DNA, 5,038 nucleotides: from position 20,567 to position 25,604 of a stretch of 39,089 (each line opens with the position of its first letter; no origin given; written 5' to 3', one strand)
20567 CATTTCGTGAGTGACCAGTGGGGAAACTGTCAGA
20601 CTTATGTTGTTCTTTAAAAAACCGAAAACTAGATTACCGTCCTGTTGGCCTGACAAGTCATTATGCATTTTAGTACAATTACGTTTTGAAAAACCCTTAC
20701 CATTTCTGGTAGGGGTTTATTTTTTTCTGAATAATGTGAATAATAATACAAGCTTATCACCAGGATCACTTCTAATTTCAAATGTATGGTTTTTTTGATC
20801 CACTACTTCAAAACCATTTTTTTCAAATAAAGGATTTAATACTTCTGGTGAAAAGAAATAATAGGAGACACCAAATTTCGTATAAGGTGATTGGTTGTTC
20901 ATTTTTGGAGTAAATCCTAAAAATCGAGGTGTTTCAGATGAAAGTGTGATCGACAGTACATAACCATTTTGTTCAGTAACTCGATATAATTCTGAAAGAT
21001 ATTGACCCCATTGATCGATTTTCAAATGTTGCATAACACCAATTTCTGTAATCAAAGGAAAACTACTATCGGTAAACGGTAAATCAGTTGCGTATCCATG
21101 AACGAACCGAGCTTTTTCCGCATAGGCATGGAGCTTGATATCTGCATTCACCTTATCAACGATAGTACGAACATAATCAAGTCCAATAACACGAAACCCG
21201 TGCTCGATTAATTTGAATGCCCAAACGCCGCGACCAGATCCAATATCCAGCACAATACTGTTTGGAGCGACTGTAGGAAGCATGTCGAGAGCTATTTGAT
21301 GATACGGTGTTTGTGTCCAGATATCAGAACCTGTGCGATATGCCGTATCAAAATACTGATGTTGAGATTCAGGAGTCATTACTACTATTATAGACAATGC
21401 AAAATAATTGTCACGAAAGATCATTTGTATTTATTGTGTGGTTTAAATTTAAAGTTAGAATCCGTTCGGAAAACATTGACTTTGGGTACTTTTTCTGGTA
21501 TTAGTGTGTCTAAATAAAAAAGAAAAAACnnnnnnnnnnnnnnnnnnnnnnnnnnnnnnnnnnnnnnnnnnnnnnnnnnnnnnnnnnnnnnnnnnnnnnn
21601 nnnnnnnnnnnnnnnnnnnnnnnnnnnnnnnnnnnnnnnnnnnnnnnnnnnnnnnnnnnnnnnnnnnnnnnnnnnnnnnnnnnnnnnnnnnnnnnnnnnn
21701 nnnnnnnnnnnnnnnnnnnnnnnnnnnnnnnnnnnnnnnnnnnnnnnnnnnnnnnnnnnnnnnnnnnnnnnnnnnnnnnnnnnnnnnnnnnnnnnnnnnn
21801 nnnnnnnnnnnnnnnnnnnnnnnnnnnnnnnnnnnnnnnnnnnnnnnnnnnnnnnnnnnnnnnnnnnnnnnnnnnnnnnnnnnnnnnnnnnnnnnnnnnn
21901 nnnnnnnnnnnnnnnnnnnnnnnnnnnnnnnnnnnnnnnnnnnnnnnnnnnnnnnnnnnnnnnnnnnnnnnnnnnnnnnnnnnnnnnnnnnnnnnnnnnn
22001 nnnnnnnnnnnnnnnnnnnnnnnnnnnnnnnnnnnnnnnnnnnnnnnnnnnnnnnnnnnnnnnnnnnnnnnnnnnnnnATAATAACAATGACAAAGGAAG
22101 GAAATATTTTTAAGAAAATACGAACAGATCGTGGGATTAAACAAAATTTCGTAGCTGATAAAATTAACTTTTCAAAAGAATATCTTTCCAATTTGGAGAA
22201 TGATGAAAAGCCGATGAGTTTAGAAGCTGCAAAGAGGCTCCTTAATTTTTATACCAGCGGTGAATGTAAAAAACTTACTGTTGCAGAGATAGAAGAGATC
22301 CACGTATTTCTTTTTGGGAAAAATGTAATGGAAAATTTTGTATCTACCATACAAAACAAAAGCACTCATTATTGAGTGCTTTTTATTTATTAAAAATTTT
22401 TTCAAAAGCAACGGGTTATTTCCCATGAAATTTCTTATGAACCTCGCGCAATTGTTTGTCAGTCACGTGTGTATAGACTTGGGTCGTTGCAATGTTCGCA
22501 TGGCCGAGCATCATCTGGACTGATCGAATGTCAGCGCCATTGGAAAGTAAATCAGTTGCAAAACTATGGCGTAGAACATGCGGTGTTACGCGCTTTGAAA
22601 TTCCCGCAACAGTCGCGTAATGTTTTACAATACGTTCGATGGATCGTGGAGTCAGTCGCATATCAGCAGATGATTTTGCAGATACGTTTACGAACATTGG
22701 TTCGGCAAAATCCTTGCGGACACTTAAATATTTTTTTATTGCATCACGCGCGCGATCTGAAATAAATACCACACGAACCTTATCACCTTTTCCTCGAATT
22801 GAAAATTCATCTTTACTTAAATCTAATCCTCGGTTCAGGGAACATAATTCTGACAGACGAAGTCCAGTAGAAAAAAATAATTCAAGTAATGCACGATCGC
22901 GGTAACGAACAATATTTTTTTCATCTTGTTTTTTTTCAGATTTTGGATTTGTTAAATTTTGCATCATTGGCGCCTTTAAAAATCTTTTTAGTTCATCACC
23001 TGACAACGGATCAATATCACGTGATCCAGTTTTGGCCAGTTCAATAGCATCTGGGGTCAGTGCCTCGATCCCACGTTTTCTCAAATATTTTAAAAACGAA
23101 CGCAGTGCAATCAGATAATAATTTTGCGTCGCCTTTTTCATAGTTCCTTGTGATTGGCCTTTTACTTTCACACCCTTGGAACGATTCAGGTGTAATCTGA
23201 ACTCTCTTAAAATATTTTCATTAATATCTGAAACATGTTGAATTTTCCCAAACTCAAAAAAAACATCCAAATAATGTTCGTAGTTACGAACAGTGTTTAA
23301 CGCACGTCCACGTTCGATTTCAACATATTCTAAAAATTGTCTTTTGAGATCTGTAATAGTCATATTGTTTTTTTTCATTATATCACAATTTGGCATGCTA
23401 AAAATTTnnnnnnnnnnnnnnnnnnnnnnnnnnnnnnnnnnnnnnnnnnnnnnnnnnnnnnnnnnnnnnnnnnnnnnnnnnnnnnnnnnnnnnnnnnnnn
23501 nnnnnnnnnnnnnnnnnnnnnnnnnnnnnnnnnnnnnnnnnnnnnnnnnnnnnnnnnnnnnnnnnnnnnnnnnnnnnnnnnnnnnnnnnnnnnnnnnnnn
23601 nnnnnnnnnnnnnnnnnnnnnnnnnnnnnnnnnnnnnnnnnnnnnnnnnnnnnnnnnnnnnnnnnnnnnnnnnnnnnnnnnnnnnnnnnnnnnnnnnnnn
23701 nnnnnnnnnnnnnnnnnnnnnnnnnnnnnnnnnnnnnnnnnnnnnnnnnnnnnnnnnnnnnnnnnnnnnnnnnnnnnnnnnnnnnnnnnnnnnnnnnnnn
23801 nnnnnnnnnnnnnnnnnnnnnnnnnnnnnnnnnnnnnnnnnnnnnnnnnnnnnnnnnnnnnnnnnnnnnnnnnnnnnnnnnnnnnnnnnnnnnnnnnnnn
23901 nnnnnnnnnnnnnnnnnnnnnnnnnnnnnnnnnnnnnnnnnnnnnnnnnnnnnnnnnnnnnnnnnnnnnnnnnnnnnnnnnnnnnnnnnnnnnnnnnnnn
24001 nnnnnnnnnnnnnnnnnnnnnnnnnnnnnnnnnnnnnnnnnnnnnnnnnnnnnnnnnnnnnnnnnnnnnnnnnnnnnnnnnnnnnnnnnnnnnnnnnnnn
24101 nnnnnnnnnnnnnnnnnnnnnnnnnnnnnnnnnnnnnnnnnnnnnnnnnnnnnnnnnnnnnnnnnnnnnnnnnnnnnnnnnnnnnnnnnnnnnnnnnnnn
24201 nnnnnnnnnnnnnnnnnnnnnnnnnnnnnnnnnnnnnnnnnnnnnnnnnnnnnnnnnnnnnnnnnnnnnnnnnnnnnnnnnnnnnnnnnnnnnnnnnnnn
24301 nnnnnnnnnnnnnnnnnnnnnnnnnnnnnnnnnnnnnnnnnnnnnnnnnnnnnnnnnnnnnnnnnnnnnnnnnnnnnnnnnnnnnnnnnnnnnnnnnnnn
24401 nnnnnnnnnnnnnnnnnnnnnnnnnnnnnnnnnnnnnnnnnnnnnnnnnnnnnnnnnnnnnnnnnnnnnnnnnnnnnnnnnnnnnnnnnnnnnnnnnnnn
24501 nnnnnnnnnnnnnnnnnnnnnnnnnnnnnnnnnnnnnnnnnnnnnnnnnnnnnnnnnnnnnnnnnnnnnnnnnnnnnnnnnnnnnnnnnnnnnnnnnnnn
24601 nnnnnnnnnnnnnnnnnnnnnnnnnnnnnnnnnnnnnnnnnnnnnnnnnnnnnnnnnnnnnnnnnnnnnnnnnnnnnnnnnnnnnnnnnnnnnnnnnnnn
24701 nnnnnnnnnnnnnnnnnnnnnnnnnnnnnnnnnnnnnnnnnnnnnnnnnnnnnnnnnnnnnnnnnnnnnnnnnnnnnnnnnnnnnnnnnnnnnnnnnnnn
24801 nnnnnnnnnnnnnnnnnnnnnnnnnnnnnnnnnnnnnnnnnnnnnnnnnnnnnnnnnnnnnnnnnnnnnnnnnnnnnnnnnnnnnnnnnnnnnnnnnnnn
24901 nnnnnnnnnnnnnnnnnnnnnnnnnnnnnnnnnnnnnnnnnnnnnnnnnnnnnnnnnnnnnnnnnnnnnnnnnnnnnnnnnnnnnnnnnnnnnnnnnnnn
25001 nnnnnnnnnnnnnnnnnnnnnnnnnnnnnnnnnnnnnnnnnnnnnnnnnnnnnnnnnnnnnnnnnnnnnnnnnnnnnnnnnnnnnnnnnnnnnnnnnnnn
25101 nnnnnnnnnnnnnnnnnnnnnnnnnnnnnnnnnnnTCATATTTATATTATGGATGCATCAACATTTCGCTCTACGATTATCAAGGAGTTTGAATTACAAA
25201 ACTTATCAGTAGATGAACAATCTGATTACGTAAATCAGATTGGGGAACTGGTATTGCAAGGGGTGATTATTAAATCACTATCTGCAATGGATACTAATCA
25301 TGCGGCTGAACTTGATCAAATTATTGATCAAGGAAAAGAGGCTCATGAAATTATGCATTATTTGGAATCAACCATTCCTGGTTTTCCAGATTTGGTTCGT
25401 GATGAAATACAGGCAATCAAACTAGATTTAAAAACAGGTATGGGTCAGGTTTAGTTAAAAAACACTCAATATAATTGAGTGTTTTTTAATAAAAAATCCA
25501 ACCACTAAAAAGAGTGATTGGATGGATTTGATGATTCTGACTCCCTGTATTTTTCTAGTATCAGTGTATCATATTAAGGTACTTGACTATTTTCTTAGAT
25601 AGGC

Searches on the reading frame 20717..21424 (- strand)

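Call 8: search_protein_families(library=pfam, proteins=[window:20717-21424:-], max_evalue=0.01)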
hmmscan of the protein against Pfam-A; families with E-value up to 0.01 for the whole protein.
window:20717-21424:- (235 aa): 10 families
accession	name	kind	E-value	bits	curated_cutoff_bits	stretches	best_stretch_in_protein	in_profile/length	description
PF13649.12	Methyltransf_25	-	2.1e-16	60.8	27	1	58-154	1-97/97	Methyltransferase domain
PF08241.18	Methyltransf_11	-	2.7e-14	54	21.2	1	59-157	1-94/95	Methyltransferase domain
PF13489.12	Methyltransf_23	-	7.5e-12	45.7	27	1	47-209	15-163/164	Methyltransferase domain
PF13847.12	Methyltransf_31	-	6.6e-11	42.5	27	1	55-177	4-124/145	Methyltransferase domain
PF01209.24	Ubie_methyltran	-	2.3e-09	37.4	20.1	1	54-165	47-158/233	ubiE/COQ5 methyltransferase family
PF08242.18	Methyltransf_12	-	6.7e-08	33.6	30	1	59-155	1-97/98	Methyltransferase domain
PF02353.26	CMAS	-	1.8e-06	27.9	27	1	45-167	54-173/273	Mycolic acid cyclopropane synthetase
PF01135.25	PCMT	-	5.5e-05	23.5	20.3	1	21-102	40-124/210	Protein-L-isoaspartate(D-aspartate) O-methyltransferase (PCMT)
PF03848.20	TehB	-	0.0043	16.9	20.4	1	36-162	13-136/193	Tellurite resistance protein TehB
PF08003.17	Methyltransf_9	-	0.0044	16.5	23.8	1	55-209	116-264/315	Protein of unknown function (DUF1698)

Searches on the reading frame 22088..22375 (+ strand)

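Call 13: search_protein_families(library=pfam, proteins=[window:22088-22375:+], max_evalue=0.01)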
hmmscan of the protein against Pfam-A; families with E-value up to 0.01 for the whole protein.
window:22088-22375:+ (95 aa): 5 families
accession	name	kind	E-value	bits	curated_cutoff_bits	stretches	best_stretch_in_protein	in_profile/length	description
PF01381.28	HTH_3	-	5.5e-08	33.2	23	1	9-55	2-48/55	Helix-turn-helix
PF13560.12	HTH_31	-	2.5e-05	24.9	27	1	9-55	7-54/64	Helix-turn-helix domain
PF12844.13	HTH_19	-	5.5e-05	23.4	30.2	1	5-43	1-40/64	Helix-turn-helix domain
PF13443.12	HTH_26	-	0.0028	18.3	22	1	9-51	3-46/63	Cro/C1-type HTH DNA-binding domain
PF13413.12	HTH_25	-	0.0054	17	24.6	1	8-40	2-34/62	Helix-turn-helix domain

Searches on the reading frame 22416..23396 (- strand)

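Call 8: search_protein_families(library=pfam, proteins=[window:22416-23396:-], max_evalue=0.01)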
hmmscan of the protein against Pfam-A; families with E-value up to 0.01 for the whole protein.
window:22416-23396:- (326 aa): 4 families
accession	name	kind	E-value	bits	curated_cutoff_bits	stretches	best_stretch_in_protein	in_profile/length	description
PF00589.27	Phage_integrase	-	5.4e-39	134.2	27.1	1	161-314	18-171/172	Phage integrase family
PF02899.23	Phage_int_SAM_1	-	1.7e-11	44.6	22.3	1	20-109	3-83/83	Phage integrase, N-terminal SAM-like domain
PF13495.12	Phage_int_SAM_4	-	3e-09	37.6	27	1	20-83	4-66/85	Phage integrase, N-terminal SAM-like domain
PF13102.12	Phage_int_SAM_5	-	2.8e-05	24.8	22.3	1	21-110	6-87/98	Phage integrase SAM-like domain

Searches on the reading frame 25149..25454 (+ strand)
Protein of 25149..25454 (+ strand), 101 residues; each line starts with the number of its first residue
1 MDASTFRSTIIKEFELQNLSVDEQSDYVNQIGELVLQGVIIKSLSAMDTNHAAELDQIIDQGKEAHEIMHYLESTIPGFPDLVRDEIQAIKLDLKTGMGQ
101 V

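Call 13: search_protein_families(library=pfam, proteins=[window:25149-25454:+], max_evalue=0.01)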
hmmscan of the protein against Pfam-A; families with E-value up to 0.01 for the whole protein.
window:25149-25454:+ (101 aa): 1 family
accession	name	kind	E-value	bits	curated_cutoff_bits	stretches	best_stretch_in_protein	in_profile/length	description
PF01910.22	Thiamine_BP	-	0.0024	18.2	24.9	1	23-71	14-62/92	Thiamine-binding protein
